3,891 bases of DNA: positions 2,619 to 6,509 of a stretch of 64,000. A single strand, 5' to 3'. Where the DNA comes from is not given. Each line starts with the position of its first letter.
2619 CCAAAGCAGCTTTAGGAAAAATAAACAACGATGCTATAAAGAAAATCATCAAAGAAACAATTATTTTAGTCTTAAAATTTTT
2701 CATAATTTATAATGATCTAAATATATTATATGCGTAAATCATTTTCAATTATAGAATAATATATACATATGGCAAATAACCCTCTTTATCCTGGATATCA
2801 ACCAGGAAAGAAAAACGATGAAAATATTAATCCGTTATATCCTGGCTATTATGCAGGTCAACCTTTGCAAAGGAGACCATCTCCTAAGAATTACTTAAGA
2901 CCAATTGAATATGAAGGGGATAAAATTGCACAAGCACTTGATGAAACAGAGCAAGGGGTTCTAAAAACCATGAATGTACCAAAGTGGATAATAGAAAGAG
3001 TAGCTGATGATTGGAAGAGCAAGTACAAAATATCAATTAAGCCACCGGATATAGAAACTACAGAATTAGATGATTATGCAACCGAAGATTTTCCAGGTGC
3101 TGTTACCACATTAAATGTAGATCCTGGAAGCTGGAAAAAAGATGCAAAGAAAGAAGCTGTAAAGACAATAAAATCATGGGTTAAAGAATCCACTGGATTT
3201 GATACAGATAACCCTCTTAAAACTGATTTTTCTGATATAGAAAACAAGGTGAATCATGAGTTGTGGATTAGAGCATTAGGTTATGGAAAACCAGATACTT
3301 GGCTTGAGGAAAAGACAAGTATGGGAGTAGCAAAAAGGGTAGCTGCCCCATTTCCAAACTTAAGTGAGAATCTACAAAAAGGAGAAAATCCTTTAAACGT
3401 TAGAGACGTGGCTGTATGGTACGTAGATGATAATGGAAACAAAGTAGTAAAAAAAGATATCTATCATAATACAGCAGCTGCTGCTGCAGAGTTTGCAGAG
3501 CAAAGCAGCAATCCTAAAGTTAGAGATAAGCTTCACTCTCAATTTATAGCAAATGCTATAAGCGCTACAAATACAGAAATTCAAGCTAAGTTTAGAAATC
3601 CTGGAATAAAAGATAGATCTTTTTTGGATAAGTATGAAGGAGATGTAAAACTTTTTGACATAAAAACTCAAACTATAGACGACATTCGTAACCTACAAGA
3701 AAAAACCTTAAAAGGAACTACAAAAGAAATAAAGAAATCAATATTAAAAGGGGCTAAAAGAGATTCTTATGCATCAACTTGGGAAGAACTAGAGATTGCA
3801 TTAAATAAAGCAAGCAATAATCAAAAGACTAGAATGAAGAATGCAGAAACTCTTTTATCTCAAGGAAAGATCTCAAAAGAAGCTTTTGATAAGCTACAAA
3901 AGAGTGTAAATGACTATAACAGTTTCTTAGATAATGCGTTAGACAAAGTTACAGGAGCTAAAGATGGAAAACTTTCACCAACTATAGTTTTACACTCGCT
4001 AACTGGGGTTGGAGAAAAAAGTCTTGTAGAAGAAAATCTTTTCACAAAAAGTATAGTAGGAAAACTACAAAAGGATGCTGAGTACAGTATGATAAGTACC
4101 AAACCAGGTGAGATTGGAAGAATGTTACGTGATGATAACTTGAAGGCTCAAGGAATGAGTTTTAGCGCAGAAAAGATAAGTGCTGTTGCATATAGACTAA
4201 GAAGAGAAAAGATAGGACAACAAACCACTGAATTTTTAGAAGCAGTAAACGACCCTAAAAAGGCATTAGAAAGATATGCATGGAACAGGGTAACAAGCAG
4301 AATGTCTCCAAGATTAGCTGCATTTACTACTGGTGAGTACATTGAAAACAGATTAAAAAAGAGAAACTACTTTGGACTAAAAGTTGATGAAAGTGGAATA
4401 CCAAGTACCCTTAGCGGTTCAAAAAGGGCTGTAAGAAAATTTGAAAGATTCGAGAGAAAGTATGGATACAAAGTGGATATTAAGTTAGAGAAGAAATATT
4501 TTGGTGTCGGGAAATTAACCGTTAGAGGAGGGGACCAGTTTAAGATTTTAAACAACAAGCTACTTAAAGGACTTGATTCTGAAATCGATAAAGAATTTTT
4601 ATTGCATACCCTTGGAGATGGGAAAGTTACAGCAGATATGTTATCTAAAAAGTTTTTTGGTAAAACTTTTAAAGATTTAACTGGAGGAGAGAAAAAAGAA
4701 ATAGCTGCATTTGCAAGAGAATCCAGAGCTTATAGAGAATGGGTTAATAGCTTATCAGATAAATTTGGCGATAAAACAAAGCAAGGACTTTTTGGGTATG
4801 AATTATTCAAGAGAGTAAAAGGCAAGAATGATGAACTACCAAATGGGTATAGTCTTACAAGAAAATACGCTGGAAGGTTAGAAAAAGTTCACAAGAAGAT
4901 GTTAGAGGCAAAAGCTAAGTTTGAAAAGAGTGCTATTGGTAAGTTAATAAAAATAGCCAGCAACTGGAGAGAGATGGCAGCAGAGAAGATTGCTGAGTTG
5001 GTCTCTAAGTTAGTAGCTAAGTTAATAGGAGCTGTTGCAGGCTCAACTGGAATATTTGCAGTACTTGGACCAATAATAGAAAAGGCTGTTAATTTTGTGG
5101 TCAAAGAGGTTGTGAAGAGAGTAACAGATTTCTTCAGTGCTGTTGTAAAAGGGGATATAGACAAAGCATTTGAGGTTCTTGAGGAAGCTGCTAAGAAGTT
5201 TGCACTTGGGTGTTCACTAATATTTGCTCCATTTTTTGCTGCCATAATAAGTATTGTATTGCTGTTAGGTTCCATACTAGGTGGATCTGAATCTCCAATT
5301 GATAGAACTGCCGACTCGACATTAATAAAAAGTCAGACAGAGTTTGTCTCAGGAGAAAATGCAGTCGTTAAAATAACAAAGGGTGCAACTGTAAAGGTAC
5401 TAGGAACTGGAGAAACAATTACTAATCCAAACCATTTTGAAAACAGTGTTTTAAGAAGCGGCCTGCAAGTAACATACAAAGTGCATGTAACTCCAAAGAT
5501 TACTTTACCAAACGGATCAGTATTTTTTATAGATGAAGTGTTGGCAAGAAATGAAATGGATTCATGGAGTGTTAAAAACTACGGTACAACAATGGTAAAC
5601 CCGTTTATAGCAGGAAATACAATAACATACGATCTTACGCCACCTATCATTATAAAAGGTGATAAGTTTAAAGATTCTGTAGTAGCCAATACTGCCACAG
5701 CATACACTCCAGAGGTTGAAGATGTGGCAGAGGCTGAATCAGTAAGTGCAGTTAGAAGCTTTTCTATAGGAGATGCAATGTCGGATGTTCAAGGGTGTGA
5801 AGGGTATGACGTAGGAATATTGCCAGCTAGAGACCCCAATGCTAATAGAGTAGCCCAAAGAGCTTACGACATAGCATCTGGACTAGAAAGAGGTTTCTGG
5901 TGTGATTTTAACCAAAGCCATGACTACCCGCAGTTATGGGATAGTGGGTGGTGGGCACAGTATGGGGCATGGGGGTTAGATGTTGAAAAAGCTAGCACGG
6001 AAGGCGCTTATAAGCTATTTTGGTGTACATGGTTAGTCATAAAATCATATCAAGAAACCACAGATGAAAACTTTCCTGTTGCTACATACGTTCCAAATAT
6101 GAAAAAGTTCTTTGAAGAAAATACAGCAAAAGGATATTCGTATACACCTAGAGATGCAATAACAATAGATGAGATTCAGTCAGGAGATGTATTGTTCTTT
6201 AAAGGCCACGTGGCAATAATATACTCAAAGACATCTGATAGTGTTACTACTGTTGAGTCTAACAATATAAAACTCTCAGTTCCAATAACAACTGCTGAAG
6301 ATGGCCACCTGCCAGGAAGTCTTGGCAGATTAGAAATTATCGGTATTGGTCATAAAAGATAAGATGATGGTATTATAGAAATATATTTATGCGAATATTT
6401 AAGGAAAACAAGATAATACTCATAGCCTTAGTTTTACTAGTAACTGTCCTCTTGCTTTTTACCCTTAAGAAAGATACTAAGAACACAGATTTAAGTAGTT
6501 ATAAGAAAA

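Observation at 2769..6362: Unusual topology of a CHAP/NlpC-P60 hydrolase: ~800-aa cytoplasmic coiled-coil domain, two TM helices, extracytoplasmic peptidase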

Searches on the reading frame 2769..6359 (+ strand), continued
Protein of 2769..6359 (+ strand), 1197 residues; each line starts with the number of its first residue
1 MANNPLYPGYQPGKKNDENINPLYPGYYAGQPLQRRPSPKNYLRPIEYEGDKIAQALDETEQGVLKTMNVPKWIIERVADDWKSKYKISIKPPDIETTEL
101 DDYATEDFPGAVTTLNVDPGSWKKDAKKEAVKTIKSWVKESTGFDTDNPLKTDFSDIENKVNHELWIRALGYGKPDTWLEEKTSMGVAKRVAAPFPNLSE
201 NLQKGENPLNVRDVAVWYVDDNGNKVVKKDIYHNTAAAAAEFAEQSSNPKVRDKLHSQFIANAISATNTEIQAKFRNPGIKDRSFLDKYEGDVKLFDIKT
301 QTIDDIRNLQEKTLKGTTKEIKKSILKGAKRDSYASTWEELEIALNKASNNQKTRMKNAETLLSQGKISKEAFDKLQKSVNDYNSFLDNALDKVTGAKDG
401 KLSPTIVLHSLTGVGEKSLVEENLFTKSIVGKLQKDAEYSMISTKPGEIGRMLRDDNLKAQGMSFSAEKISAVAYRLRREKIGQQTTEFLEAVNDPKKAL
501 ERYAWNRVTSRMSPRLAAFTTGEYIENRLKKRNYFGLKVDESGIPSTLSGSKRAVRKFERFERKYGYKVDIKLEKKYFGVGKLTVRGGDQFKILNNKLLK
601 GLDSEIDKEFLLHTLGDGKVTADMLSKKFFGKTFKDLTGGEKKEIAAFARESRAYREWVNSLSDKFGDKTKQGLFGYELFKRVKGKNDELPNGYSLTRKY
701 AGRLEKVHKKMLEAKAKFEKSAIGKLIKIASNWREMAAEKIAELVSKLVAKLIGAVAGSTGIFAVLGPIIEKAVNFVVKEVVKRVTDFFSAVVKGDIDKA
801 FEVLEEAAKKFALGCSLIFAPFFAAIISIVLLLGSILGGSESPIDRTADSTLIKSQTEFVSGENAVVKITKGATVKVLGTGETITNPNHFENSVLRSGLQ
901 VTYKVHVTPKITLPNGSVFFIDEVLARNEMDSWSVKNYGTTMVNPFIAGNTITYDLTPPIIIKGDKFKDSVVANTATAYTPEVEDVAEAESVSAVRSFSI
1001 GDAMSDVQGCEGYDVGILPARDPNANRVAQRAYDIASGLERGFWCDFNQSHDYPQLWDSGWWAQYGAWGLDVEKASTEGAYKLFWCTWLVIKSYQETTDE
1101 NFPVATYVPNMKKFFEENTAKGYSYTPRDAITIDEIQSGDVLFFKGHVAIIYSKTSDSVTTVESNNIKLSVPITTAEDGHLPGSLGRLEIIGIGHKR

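Call 88: find_encoding_contigs(protein=P0171, flank=9000, max_places=1)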
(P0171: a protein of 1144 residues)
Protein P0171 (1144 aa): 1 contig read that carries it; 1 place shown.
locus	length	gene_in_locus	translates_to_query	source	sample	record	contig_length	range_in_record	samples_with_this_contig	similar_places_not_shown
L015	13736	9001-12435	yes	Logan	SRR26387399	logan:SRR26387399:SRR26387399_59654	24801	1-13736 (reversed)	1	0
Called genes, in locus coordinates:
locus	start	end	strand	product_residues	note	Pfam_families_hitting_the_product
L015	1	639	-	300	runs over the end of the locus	PF13292:DXP_synthase_N, PF00456:Transketolase_N, PF00676:E1_dh (weak)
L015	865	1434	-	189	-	PF18306:LDcluster4, PF03641:Lysine_decarbox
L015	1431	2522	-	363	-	PF02502:LacAB_rpiB, PF00834:Ribul_P_3_epim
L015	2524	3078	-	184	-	-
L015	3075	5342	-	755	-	PF01935:DUF87, PF12846:AAA_10, PF19044:P-loop_TraG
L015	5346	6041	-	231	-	PF26593:TraC-like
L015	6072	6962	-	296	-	PF13620:CarboxypepD_reg (weak)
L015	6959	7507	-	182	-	PF12666:PrgI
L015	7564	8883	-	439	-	-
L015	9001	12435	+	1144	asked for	-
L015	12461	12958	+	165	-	-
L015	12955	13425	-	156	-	PF18895:T4SS_pilin (weak)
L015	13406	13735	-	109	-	?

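Call 91: search_protein_families(library=pfam, proteins=[P0046, P0044, P0016, P0019, P0021, P0033, P0034], max_evalue=0.001)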
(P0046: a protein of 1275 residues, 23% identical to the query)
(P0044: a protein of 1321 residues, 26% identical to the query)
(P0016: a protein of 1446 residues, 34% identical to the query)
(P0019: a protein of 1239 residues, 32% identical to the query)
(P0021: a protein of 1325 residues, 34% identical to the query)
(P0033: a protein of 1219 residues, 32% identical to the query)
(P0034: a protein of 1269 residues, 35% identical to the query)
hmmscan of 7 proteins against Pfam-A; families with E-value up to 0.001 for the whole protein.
P0046 (1275 aa): 1 family
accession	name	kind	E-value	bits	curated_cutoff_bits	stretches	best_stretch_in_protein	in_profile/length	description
PF04888.17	SseC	-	5.7e-05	23.3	30.2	1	843-943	128-226/312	Secretion system effector C (SseC) like family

P0044 (1321 aa): 0 families

P0016 (1446 aa): 1 family
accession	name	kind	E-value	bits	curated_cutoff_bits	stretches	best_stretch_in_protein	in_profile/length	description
PF05257.22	CHAP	-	1.7e-07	32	26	1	1347-1423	4-81/81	CHAP domain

P0019 (1239 aa): 0 families

P0021 (1325 aa): 0 families

P0033 (1219 aa): 1 family
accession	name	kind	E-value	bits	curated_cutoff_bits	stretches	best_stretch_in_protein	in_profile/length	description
PF13529.12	Peptidase_C39_2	-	2.5e-07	31.8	24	1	1051-1191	5-143/143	Peptidase_C39 like family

P0034 (1269 aa): 1 family
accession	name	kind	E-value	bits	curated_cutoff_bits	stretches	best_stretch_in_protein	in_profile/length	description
PF13529.12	Peptidase_C39_2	-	1.8e-09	38.7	24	1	1116-1242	5-142/143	Peptidase_C39 like family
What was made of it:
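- The SseC match is one member only, at 23 bits against a cut-off of 30, in an Ala/Lys/Ile-rich stretch (call 91).
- Tried and rejected: The SseC (T3SS translocator) match turned out to be one member, below the cut-off, in a low-complexity stretch (call 91).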

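Call 93: search_solved_structures(query=A3, max_evalue=5, show_alignments=0)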
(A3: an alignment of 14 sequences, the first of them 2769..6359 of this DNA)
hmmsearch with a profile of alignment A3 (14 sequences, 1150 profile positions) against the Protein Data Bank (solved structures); distinct sequences matched with E-value up to 5: 13.
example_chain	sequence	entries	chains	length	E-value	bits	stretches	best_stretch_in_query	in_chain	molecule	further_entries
1s94_A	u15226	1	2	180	0.02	16.1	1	306-431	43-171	s-syntaxin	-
7r0k_A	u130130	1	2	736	0.05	14.8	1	558-623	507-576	DNA polymerase I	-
5xau_C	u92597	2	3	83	0.17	13.1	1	341-408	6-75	Laminin subunit gamma-1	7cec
1uuj_A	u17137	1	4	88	0.49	11.5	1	692-729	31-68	PLATELET-ACTIVATING FACTOR ACETYLHYDROLASE IB ALPHA SUBUNIT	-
8a3k_UNK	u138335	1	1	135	0.64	11.1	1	310-397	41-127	sc-apCC-4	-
5oi7_A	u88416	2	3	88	0.69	11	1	341-411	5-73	Centrosomal protein of 85 kDa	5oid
1ez3_A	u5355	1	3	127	0.7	11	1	305-381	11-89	SYNTAXIN-1A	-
8qae_A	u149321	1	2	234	0.91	10.6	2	305-421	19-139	sc-apCC-6-SLLA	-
1an2_A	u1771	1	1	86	0.99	10.5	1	316-385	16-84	PROTEIN (TRANSCRIPTION FACTOR MAX (TF MAX))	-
8eja_B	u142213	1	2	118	2.3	9.3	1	309-392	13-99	aBAK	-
9clb_B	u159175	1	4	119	2.4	9.3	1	309-392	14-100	aBAK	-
36bz_A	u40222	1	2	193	2.7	9.1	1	481-522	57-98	QUI1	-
4uos_A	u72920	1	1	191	4.2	8.4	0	306-411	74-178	DESIGNED HELICAL BUNDLE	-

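Call 94: search_solved_structures(query=A5, max_evalue=5, show_alignments=2)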
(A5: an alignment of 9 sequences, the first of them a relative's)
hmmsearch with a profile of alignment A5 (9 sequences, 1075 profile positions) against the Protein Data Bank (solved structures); distinct sequences matched with E-value up to 5: 46.
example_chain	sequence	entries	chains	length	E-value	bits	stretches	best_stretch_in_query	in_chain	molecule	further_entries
4lin_A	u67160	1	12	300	0.041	15.2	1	302-348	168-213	Tail needle protein gp26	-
5apz_A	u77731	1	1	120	0.044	15.2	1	350-417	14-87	GENERAL CONTROL PROTEIN GCN4, NOR1 TCAR0761, GENERAL CONTROL PROTEIN GCN4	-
4zkp_A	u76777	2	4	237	0.055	14.8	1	293-349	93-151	Tail needle protein gp26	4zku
3bt6_B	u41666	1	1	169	0.067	14.5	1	282-344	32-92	Influenza B hemagglutinin (HA)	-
2rft_B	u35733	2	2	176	0.074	14.4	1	282-344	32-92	Influenza B hemagglutinin (HA)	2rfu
2poh_A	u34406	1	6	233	0.074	14.4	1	293-348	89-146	Head completion protein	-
3c9i_A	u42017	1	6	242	0.075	14.4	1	294-348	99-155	Tail needle protein gp26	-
4m40_B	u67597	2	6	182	0.079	14.3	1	282-344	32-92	Hemagglutinin HA2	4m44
4nkj_A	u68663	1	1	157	0.083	14.2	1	282-344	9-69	Hemagglutinin HA2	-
8udg_A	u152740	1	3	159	0.11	13.9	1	282-345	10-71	Hemagglutinin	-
4fqk_B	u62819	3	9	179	0.11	13.9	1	282-343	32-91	Hemagglutinin HA2 | Hemagglutinin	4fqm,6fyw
4nrj_B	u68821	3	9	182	0.11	13.8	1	282-343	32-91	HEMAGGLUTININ HA2 CHAIN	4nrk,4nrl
9x5z_K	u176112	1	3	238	0.13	13.6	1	282-344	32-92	Hemagglutinin HA2 chain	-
9x60_P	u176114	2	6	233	0.14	13.5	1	282-344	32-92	Hemagglutinin HA2 chain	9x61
2wb7_A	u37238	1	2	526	0.14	13.5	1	300-400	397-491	PT26-6P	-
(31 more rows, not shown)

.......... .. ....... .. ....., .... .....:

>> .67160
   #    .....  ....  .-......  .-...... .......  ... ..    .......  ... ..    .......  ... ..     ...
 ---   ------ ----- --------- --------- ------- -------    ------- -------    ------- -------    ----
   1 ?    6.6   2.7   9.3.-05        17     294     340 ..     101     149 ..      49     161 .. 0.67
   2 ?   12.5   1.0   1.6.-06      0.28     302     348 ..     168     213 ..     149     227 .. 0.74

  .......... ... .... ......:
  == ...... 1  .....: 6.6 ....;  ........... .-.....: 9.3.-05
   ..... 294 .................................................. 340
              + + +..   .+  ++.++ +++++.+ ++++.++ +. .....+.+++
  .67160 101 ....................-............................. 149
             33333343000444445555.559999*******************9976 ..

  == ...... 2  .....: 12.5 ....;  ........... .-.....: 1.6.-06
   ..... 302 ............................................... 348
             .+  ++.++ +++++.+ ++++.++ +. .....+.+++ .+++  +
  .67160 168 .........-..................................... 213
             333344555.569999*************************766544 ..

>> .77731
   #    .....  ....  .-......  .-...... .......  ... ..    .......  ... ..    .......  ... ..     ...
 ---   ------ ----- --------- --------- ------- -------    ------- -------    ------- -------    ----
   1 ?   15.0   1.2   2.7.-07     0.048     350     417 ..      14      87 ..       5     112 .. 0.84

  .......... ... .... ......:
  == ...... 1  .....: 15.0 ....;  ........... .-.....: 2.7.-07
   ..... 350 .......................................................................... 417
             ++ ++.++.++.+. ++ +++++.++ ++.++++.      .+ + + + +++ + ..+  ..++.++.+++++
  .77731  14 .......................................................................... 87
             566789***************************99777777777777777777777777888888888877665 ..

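Call 104: find_related_loci(query=A3, collection=viral_contigs, flank=5000)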
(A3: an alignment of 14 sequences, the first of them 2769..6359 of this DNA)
Query A3 (1197 aa) in viral_contigs; peptide patterns used: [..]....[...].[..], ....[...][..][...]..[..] (x = any residue, [..] = any of these).
25 stretches matched a pattern, but none encodes a relative of the query by tblastn (E <= 1e-3).
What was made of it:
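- On Phage tape-measure / virion lysin proteins: None confirmed in IMG/VR (call 104).
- Closest known: Phage tape-measure and ejection proteins with C-terminal lysin domains. Different: No relatives in viral collections (call 104).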

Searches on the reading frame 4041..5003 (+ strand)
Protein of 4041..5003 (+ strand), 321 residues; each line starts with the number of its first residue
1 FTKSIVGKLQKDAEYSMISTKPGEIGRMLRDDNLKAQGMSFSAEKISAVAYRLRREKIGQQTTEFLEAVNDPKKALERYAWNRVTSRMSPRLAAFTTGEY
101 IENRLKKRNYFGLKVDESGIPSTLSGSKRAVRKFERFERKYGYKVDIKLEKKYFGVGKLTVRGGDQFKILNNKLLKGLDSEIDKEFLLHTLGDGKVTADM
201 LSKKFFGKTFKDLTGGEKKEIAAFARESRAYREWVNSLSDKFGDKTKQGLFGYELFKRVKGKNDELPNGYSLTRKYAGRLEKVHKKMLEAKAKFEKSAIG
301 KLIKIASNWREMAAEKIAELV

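Call 102: predict_structure(alignment_id=A7)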
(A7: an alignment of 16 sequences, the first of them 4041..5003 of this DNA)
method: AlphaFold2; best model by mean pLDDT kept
length: 321 residues; sequences in the alignment: 16
mean_pLDDT: 76.6   pTM: 0.59
mean pLDDT of the five models: 76.6, 72.7, 72.3, 66.0, 65.1
residues with pLDDT >= 90: 67; 70-90: 151; 50-70: 84; < 50: 19
segments of 3 or more residues with pLDDT < 50: 1-3, 67-69, 313-315, 317-321
pLDDT, mean of each block of 10 residues (from residue 1): 55 73 70 63 60 62 50 53 68 70 80 81 77 86 90 87 91 85 86 84 90 92 93 92 86 91 87 88 81 74 63 45 44
secondary structure, 60 per line:
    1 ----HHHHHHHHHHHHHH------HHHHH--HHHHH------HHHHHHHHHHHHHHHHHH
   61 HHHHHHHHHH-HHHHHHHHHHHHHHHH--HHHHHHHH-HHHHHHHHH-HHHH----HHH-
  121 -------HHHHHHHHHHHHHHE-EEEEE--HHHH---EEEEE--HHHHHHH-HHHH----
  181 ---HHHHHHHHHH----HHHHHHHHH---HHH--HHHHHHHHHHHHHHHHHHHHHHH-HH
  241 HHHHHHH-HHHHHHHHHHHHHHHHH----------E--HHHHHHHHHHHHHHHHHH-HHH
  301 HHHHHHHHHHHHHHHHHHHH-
elements in order: H5-18 H25-29 H32-36 H43-70 H72-87 H90-97 H99-107 H109-112 H128-141 E144-148 H151-154 E158-162 H165-171 H173-176 H184-193 H198-206 H215-237 H239-247 H249-265 H279-296 H298-320
